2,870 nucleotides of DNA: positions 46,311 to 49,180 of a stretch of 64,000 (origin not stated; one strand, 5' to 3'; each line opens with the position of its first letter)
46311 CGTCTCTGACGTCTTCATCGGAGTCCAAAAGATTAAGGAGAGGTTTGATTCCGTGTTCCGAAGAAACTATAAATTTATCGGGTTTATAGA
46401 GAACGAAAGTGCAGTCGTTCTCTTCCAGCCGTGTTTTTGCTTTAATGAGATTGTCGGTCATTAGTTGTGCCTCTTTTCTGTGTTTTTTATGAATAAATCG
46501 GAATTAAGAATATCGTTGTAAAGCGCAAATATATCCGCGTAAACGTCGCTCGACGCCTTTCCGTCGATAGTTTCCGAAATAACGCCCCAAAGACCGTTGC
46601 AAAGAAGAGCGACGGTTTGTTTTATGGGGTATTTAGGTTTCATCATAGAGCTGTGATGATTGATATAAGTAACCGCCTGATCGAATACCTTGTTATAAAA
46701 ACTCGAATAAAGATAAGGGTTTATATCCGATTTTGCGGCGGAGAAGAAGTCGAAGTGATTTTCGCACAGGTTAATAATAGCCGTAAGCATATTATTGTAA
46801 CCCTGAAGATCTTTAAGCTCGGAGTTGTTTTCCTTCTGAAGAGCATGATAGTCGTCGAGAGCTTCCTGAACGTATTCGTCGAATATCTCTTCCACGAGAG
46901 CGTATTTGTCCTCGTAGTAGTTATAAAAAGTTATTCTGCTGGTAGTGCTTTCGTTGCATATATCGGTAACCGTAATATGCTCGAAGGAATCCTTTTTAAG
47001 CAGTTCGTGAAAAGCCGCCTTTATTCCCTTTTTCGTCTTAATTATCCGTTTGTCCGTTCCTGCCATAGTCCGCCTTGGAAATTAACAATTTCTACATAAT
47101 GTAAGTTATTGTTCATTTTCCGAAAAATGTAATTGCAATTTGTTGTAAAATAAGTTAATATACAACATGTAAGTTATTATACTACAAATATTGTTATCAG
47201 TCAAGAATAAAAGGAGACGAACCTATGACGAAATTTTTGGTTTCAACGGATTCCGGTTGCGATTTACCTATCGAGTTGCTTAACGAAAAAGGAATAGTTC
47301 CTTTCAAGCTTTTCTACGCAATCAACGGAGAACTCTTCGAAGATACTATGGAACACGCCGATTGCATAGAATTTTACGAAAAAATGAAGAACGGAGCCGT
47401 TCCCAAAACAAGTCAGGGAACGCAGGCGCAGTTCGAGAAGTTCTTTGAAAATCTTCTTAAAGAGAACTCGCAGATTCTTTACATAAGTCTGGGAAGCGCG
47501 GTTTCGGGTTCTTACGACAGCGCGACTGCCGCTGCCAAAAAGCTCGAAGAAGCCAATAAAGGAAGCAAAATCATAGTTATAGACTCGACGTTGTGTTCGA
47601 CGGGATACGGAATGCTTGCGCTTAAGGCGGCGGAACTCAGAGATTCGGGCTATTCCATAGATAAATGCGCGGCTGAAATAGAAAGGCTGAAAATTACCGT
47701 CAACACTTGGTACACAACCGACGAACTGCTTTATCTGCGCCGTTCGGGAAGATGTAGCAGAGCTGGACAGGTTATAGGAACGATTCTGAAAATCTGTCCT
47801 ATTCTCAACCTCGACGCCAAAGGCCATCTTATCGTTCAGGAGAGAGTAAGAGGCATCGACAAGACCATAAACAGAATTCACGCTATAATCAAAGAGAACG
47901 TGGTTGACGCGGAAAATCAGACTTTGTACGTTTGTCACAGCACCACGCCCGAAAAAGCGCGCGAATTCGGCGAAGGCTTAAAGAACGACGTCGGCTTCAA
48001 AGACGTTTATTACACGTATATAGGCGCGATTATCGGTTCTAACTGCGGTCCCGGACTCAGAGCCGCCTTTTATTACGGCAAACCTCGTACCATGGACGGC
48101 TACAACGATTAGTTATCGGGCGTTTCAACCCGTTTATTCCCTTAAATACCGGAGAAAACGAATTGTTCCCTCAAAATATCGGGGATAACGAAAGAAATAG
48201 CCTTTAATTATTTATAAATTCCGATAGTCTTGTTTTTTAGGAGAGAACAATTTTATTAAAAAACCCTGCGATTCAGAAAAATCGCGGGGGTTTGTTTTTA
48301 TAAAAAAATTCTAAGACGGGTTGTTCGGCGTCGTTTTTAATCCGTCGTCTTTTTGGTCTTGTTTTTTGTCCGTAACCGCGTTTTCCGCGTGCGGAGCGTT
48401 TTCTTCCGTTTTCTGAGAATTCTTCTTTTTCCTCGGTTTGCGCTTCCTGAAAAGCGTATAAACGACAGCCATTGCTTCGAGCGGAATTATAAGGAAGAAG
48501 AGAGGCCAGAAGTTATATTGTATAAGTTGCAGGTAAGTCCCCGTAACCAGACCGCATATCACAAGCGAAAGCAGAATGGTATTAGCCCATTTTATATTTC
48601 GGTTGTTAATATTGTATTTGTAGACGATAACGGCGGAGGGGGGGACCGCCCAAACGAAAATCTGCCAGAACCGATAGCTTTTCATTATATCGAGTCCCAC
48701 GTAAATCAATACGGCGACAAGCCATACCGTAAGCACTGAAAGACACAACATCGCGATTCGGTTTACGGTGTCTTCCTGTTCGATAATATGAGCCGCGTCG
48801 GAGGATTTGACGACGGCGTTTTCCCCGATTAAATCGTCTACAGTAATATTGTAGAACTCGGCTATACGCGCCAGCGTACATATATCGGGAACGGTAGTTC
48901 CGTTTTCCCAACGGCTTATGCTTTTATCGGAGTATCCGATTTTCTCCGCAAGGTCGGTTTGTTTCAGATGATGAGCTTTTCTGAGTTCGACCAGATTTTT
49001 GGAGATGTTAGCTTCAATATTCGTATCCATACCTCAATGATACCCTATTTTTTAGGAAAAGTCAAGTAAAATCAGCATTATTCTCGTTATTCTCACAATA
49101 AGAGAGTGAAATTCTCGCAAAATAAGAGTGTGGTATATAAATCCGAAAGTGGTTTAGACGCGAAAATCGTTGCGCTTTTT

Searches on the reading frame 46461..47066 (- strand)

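Call 12: search_protein_families(library=pfam, proteins=[window:46461-47066:-])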
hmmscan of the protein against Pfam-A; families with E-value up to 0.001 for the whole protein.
window:46461-47066:- (201 aa): 1 family
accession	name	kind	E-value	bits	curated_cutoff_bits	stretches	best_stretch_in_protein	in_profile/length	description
PF00440.29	TetR_N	-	0.00018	21.7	24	1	20-61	6-47/47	Bacterial regulatory proteins, tetR family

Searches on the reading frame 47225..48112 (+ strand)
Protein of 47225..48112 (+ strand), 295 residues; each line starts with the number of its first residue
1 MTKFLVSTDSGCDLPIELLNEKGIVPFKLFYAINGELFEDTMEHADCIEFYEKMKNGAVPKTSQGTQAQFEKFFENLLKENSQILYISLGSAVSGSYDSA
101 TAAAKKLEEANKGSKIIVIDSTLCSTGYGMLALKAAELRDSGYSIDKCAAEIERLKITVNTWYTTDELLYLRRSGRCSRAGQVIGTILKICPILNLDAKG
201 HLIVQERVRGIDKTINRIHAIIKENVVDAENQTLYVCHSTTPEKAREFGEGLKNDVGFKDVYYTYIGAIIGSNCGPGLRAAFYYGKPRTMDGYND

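Call 12: search_protein_families(library=pfam, proteins=[window:47225-48112:+])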
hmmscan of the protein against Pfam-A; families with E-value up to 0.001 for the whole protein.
window:47225-48112:+ (295 aa): 2 families
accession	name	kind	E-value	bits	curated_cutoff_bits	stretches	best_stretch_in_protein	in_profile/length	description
PF02645.21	DegV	-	7.6e-62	209.6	27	1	3-284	1-278/280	Uncharacterised protein, DegV family COG1307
PF13684.11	FakA-like_C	-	0.00034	20.5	23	0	102-255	60-193/216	Fatty acid kinase subunit A-like, C-terminal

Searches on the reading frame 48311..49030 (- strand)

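Call 12: search_protein_families(library=pfam, proteins=[window:48311-49030:-])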
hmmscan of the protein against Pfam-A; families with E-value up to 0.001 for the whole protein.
window:48311-49030:- (239 aa): 5 families
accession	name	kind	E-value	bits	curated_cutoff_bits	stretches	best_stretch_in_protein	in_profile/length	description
PF01381.28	HTH_3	-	1.7e-14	54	23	1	15-67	3-55/55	Helix-turn-helix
PF12844.13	HTH_19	-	8.3e-10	38.9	30.2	1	12-68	3-59/64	Helix-turn-helix domain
PF13560.12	HTH_31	-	2.9e-09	37.5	27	1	15-66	8-60/64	Helix-turn-helix domain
PF13443.12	HTH_26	-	8.5e-09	36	22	1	12-68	1-58/63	Cro/C1-type HTH DNA-binding domain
PF09586.16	YfhO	-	0.0007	18.5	28.5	1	104-230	348-481/835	Bacterial membrane protein YfhO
